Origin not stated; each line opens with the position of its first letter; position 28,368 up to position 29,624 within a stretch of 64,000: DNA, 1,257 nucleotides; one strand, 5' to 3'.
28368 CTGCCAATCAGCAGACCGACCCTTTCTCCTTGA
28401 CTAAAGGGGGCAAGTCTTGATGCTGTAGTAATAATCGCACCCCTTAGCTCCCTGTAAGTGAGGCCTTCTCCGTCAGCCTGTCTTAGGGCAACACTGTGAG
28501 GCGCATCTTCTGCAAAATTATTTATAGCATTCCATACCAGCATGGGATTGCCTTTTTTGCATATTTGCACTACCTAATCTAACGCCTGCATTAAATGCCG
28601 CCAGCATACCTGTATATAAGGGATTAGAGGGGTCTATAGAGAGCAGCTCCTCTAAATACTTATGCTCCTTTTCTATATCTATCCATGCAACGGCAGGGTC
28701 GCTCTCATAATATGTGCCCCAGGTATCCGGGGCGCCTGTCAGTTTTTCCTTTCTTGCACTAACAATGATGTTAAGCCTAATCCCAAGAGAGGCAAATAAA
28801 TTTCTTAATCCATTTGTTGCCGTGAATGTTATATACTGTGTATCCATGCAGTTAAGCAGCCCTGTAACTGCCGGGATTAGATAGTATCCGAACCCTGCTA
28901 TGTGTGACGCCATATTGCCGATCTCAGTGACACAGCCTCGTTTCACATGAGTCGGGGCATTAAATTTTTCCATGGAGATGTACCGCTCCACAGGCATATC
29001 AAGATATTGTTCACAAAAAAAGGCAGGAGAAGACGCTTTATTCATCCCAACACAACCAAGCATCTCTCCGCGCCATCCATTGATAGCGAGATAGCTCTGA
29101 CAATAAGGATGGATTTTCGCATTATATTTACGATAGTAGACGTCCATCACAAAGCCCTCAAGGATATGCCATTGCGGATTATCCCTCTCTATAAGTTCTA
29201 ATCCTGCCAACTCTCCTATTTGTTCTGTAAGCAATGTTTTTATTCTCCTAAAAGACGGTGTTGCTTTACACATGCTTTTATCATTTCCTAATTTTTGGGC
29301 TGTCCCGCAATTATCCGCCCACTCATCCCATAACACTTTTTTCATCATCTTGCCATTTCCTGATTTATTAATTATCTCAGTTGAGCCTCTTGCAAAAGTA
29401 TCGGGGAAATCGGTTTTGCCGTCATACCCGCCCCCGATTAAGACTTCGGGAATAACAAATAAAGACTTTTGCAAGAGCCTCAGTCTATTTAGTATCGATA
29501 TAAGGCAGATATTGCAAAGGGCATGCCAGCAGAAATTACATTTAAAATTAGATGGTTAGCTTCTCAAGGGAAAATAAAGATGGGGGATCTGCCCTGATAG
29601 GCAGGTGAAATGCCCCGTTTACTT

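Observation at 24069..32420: Candidate acyl-signal/lipid biosynthesis cluster: SDR, secreted TPR protein, radical SAM, AMP-ligase with an overlapping putative N-acyltransferase, next to a sigma54 two-component system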

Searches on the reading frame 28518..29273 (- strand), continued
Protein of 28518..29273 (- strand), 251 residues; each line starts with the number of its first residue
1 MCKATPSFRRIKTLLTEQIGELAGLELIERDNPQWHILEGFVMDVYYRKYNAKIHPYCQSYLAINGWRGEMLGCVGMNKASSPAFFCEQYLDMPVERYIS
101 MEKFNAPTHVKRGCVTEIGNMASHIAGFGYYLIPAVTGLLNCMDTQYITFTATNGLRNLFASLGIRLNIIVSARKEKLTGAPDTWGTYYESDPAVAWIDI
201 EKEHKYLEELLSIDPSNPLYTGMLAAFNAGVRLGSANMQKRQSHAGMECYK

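Call 75: get_annotated_region(hit=H4, flank=6000)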
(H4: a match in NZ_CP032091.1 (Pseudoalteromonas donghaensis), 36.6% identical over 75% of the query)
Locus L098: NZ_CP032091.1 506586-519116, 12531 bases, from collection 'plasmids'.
description: Pseudoalteromonas donghaensis strain HJ51 plasmid unnamed1, complete sequence
organism: Pseudoalteromonas donghaensis (NCBI taxid 621376)
taxonomy: Bacteria; Pseudomonadota; Gammaproteobacteria; Alteromonadales; Pseudoalteromonadaceae; Pseudoalteromonas; Pseudoalteromonas donghaensis
host: -; source: cell culture,seawater; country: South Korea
typing (MOB-suite, as given by PLSDB): non-mobilizable
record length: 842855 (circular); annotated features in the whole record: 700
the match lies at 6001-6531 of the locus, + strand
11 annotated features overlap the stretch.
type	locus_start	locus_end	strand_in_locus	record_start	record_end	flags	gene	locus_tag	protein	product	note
CDS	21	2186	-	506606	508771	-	-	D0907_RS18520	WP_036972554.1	M3 family metallopeptidase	GO:0006508 - proteolysis [Evidence IEA]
CDS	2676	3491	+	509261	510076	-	folE2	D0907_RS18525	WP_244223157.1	GTP cyclohydrolase FolE2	-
CDS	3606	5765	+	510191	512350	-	-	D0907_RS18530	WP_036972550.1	S46 family peptidase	-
CDS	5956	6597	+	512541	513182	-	-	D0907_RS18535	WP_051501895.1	thermostable hemolysin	-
CDS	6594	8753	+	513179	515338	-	-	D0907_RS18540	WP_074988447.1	AMP-binding protein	-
CDS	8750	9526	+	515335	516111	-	-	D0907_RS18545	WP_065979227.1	SDR family oxidoreductase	-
CDS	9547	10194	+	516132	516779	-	-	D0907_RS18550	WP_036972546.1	hypothetical protein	-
CDS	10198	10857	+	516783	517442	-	-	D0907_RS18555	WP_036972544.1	response regulator transcription factor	GO:0000160 - phosphorelay signal transduction system [Evidence IEA]; GO:0006355 - regulation of DNA-templated ...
CDS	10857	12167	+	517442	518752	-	-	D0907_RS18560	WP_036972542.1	ATP-binding protein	-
CDS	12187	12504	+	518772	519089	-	-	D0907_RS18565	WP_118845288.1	cupredoxin domain-containing protein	-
CDS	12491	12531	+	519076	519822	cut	-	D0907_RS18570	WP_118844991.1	iron transporter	-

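Call 77: search_dna_similar(query=P0013, collection=plasmids, mode=protein, max_evalue=1e-8, max_rows=60, rows=spread)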
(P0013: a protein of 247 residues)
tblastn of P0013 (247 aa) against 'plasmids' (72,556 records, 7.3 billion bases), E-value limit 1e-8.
Records with a match: 48; places in all: 48; records where one place covers at least 80% of the query: 4.
Best place of each record, by identity: <60% 48.
By first word of the organism name: Streptomyces 19; Pseudoalteromonas 12; Rhizobium 3; Variovorax 2; Photobacterium 2; Vibrio 2; Aeromonas 1; Pantoea 1; Alteromonas 1; Salinivibrio 1; and 4 more.
By predicted mobility (MOB-suite, as given by PLSDB): non-mobilizable 40; conjugative 4; mobilizable 4.
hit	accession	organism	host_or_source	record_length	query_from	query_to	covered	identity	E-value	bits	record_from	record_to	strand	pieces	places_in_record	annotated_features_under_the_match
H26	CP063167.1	Variovorax paradoxus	-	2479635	17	227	85%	34.4%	2e-26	114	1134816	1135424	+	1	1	thermostable hemolysin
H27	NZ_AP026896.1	Aeromonas caviae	Microbe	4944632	41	230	77%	36.4%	2e-28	120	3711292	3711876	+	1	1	none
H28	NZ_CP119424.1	Photobacterium sp. DA100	-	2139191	33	216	74%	37.3%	6e-29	121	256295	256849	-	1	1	none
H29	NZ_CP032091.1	Pseudoalteromonas donghaensis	cell culture,seawater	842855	38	223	75%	36.6%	4e-23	104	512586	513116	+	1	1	thermostable hemolysin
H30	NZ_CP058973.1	Pseudoalteromonas sp. JSTW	cell culture,marine sediment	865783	38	223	75%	36.6%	4e-23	104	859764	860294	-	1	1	thermostable hemolysin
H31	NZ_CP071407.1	Pantoea deleyi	mushroom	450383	32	223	78%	35.2%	9e-29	120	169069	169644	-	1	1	thermostable hemolysin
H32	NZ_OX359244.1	Alteromonas macleodii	-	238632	35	225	77%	35.2%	1e-18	92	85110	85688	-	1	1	thermostable hemolysin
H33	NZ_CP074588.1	Pseudoalteromonas piscicida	mixed culture,water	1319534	16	235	89%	29.6%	9e-15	81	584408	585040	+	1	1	none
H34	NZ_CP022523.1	Pseudoalteromonas sp. NC201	pure culture,sea water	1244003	16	235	89%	29.6%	7e-14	78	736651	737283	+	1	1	none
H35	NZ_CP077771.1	Pseudoalteromonas shioyasakiensis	Haliotis discus hannai,plate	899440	44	223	73%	36.1%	2e-24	108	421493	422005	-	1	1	thermostable hemolysin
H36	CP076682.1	Pseudoalteromonas shioyasakiensis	isolated microorganism,Ocean water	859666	44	223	73%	36.1%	2e-24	108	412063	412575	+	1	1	thermostable hemolysin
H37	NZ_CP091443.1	Pseudoalteromonas sp. CF6-2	sediment,South Sea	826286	44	223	73%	36.1%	3e-24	108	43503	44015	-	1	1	thermostable hemolysin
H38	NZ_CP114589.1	Salinivibrio kushneri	-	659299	36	216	73%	34.6%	1e-21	100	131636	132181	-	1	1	thermostable hemolysin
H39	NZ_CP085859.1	Vibrio parahaemolyticus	shrimp pond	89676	29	210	74%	33.3%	2e-24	108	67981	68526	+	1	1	thermostable hemolysin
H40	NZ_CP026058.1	Citrobacter freundii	Homo sapiens,lung tissue grind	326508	56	232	72%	33.7%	3e-26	114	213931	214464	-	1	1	thermostable hemolysin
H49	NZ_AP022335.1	Methylosinus sp. C49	-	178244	40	205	67%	31.7%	7e-15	81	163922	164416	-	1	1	thermostable hemolysin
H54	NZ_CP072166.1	Rhizobium sp. B21/90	Himalayan blackberry,cell culture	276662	41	206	67%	29.3%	6e-14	78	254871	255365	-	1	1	thermostable hemolysin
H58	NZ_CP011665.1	Streptomyces sp. Mg1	-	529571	85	232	60%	32.7%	2e-9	64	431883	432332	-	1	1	thermostable hemolysin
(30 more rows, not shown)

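Call 78: get_annotated_region(hit=H58, flank=8000)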
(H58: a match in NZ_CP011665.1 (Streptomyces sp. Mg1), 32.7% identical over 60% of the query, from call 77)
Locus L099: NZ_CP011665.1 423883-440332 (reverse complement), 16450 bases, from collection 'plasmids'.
description: Streptomyces sp. Mg1 plasmid pSMg1-1, complete sequence
organism: Streptomyces sp. Mg1 (NCBI taxid 465541)
taxonomy: Bacteria; Actinomycetota; Actinomycetes; Kitasatosporales; Streptomycetaceae; Streptomyces; Streptomyces sp. Mg1
host: -; source: -; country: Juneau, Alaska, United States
typing (MOB-suite, as given by PLSDB): non-mobilizable
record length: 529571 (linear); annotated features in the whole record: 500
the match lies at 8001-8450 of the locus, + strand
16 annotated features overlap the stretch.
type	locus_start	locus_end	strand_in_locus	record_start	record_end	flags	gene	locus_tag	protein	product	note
CDS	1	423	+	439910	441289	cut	-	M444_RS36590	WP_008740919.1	AMP-binding protein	-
CDS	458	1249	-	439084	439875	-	-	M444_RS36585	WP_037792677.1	glucose 1-dehydrogenase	-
CDS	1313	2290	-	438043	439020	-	-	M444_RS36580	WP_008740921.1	ScbA/BarX family gamma-butyrolactone biosynthesis protein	-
CDS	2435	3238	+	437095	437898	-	-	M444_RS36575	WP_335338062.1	ScbR family autoregulator-binding transcription factor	-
CDS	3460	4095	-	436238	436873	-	-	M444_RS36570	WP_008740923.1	ScbR family autoregulator-binding transcription factor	-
CDS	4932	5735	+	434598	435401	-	-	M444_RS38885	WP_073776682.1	DsbA family protein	-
CDS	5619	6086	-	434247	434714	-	-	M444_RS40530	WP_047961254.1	MarR family transcriptional regulator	GO:0006355 - regulation of DNA-templated transcription [Evidence IEA]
CDS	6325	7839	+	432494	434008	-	-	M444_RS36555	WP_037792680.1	amidase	-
CDS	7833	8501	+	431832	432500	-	-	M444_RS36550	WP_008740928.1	thermostable hemolysin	-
CDS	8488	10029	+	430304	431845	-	-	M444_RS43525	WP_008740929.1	AMP-binding protein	-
CDS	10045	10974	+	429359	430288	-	-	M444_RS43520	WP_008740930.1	TauD/TfdA family dioxygenase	-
CDS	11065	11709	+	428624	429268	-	-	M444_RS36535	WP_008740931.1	class I SAM-dependent methyltransferase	-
CDS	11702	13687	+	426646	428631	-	-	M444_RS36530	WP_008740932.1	FAD/NAD(P)-binding protein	-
CDS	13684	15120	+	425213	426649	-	pcaB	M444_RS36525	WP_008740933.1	3-carboxy-cis,cis-muconate cycloisomerase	-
CDS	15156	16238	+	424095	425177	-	-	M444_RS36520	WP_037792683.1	alkene reductase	-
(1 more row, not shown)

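Call 79: get_annotated_region(hit=H54, flank=7000)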
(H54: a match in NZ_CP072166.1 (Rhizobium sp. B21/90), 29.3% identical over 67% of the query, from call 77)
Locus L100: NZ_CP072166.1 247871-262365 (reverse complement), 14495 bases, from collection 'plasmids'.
description: Rhizobium sp. B21/90 plasmid unnamed2, complete sequence
organism: Rhizobium sp. B21/90 (NCBI taxid 2819993)
taxonomy: Bacteria; Pseudomonadota; Alphaproteobacteria; Hyphomicrobiales; Rhizobiaceae; Rhizobium; Rhizobium sp. B21/90
host: -; source: Himalayan blackberry,cell culture; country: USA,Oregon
typing (MOB-suite, as given by PLSDB): conjugative; relaxase MOBQ; mating-pair formation MPF_T
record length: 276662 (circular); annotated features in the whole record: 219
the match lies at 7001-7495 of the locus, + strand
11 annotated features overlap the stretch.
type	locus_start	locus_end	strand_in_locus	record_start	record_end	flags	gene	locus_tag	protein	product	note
CDS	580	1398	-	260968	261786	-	-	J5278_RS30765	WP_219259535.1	ABC transporter ATP-binding protein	-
CDS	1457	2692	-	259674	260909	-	-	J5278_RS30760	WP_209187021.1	cytochrome P450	-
CDS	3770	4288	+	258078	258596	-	-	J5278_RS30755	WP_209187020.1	PHB depolymerase family esterase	-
CDS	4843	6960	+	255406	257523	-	-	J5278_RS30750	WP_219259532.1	S9 family peptidase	-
CDS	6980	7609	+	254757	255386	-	-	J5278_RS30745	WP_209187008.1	thermostable hemolysin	-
CDS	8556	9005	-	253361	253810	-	-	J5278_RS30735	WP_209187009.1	hypothetical protein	-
CDS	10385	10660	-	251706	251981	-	-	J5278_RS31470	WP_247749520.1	hypothetical protein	-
CDS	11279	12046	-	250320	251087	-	-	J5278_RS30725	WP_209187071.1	IS5 family transposase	-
CDS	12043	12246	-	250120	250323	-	-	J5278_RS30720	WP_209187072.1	hypothetical protein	-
CDS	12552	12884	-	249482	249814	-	-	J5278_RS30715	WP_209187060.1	metalloregulator ArsR/SmtB family transcription factor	GO:0006355 - regulation of DNA-templated transcription [Evidence IEA]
CDS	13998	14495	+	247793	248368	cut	-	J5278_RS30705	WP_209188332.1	isochorismatase family protein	-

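Call 80: get_annotated_region(hit=H49, flank=7000)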
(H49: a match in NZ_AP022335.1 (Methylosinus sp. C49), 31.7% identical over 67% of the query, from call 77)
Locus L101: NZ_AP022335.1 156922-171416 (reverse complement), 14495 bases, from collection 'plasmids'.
description: Methylosinus sp. C49 isolate Methylosinus sp. C49 plasmid pMSC49c, complete sequence
organism: Methylosinus sp. C49 (NCBI taxid 2699395)
taxonomy: Bacteria; Pseudomonadota; Alphaproteobacteria; Hyphomicrobiales; Methylocystaceae; Methylosinus; Methylosinus sp. C49
host: -; source: -; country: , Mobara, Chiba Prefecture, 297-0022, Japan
typing (MOB-suite, as given by PLSDB): non-mobilizable
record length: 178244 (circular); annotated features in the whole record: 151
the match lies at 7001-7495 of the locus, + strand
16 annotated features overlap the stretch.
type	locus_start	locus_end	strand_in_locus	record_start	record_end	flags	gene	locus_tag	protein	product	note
CDS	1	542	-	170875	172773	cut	-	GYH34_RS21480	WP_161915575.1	methanol/ethanol family PQQ-dependent dehydrogenase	-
CDS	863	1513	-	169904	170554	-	-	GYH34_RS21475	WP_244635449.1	TetR/AcrR family transcriptional regulator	GO:0006355 - regulation of DNA-templated transcription [Evidence IEA]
CDS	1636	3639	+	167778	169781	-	-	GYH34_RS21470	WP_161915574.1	FUSC family protein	GO:0006810 - transport [Evidence IEA]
CDS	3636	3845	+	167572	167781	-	-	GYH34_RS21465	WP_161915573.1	DUF1656 domain-containing protein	-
CDS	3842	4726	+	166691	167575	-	-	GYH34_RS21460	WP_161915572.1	HlyD family secretion protein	GO:0055085 - transmembrane transport [Evidence IEA]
CDS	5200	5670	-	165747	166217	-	soxR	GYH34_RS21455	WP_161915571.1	redox-sensitive transcriptional activator SoxR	GO:0006355 - regulation of DNA-templated transcription [Evidence IEA]; GO:0006979 - response to oxidative stress ...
CDS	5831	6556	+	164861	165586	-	-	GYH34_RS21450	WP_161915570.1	SDR family oxidoreductase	-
CDS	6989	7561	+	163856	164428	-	-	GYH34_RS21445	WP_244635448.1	thermostable hemolysin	-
CDS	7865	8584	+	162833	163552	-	-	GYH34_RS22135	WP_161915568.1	class I SAM-dependent methyltransferase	-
CDS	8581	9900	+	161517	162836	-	-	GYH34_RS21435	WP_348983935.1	acyltransferase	-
CDS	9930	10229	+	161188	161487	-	-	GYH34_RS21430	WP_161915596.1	4Fe-4S dicluster domain-containing protein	-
CDS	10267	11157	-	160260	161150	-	-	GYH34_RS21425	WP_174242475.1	LysR family transcriptional regulator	-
CDS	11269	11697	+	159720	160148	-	-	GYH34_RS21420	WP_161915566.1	DoxX family protein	-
CDS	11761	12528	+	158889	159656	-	-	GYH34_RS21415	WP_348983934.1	response regulator transcription factor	GO:0000160 - phosphorelay signal transduction system [Evidence IEA]; GO:0006355 - regulation of DNA-templated ...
CDS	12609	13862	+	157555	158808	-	-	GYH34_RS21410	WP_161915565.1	HAMP domain-containing sensor histidine kinase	GO:0007165 - signal transduction [Evidence IEA]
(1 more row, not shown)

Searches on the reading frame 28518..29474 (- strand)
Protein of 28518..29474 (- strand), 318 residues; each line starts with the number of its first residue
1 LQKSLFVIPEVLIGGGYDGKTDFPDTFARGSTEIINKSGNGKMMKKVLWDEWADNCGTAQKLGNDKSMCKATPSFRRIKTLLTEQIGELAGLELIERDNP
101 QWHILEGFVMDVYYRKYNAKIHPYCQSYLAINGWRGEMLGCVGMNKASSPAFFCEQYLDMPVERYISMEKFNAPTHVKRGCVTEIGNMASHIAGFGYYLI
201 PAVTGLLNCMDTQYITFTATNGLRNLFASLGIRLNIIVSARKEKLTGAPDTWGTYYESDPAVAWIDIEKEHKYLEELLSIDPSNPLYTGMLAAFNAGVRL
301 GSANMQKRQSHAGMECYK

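Call 4: search_protein_families(library=pfam, proteins=[window:28518-29474:-], max_evalue=0.01)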
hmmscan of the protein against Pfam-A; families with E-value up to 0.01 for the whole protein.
window:28518-29474:- (318 aa): 1 family
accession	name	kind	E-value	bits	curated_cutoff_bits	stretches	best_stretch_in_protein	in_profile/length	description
PF12261.14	T_hemolysin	-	5.1e-42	144.1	27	1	96-269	2-172/174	Thermostable hemolysin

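Call 5: search_protein_families(library=ncbifam, proteins=[window:28518-29474:-], max_evalue=0.01)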
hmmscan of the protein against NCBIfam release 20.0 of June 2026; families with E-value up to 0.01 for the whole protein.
window:28518-29474:- (318 aa): 1 family
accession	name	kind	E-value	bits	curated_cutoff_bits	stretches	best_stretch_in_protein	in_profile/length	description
NF003197.1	PRK04169.1-1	equivalog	0.0099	15.7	260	0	180-225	61-103/228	heptaprenylglyceryl phosphate synthase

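Call 8: find_homologous_proteins(query=window:28518-29348:-)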
Query window:28518-29348:- (276 aa): 3 proteins with E <= 0.001 among 561 candidates.
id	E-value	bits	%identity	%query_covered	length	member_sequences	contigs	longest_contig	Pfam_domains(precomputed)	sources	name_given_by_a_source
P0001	5.9e-190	648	100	100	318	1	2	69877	PF12261.15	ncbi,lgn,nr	ncbi:MAG: thermostable hemolysin [Nitrospirae bacterium]|nr:thermostable hemolysin [Nitrospirota bac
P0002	2.8e-11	62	27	72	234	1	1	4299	PF12261.15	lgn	-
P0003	9.3e-11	60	28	66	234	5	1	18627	PF12261.15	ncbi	-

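Call 10: find_encoding_contigs(protein=P0001, flank=10000, max_places=4)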
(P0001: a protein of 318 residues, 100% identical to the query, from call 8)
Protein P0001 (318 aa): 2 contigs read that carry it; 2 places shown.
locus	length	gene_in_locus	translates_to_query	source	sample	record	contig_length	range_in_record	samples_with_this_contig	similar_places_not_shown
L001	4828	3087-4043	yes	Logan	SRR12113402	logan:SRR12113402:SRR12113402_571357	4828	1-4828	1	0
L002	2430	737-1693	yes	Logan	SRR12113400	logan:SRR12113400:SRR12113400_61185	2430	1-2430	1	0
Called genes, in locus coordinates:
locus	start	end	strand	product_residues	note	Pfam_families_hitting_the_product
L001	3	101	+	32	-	?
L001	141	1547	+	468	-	PF00512:HisKA, PF02518:HATPase_c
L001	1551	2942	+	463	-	PF00072:Response_reg, PF00158:Sigma54_activat, PF14532:Sigma54_activ_2, PF00004:AAA (weak), PF07728:AAA_5, PF25601:AAA_lid_14, PF02954:HTH_8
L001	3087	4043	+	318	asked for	PF12261:T_hemolysin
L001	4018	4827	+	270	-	?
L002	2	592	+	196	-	?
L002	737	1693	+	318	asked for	PF12261:T_hemolysin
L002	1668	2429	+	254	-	?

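Call 11: find_encoding_contigs(protein=P0003, flank=10000, max_places=4)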
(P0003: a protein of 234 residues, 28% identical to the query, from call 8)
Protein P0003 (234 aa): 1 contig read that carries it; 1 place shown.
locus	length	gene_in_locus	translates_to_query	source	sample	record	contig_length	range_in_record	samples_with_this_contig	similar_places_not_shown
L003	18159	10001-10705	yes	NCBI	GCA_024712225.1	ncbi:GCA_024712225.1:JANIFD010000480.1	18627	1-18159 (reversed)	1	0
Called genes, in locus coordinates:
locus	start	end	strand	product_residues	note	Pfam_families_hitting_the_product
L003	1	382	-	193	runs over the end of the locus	PF01694:Rhomboid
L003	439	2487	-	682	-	PF08487:VIT, PF13757:VIT_2 (weak), PF00092:VWA, PF05762:VWA_CoxE (weak), PF13519:VWA_2, PF13768:VWA_3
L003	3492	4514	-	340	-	PF12625:Arabinose_bd, PF00165:HTH_AraC (faint), PF12833:HTH_18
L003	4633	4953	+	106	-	PF00111:Fer2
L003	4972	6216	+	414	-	PF00067:p450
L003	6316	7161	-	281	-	PF01436:NHL (faint)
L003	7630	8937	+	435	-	PF01546:Peptidase_M20, PF07687:M20_dimer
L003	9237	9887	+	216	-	PF13181:TPR_8 (faint)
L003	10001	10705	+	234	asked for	PF12261:T_hemolysin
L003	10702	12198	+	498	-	PF00501:AMP-binding, PF23562:AMP-binding_C_3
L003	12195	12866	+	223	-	PF14518:Haem_oxygenas_2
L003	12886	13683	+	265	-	PF00106:adh_short, PF03435:Sacchrp_dh_NADP (weak), PF08659:KR, PF13561:adh_short_C2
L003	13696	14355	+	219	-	PF00072:Response_reg, PF00486:Trans_reg_C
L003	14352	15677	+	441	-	PF26769:HAMP_PhoQ (weak), PF00512:HisKA, PF02518:HATPase_c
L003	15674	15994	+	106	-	PF13473:Cupredoxin_1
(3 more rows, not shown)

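Call 12: find_encoding_contigs(protein=P0002, flank=10000, max_places=4)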
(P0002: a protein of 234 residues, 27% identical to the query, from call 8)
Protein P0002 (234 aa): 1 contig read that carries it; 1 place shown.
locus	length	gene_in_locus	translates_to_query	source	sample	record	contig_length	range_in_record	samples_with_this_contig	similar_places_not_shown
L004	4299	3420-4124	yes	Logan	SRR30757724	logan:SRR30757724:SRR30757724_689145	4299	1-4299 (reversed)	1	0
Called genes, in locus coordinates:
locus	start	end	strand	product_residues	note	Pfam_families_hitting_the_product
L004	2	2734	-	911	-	?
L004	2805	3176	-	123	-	PF01219:DAGK_prokar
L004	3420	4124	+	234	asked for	PF12261:T_hemolysin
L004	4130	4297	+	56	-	?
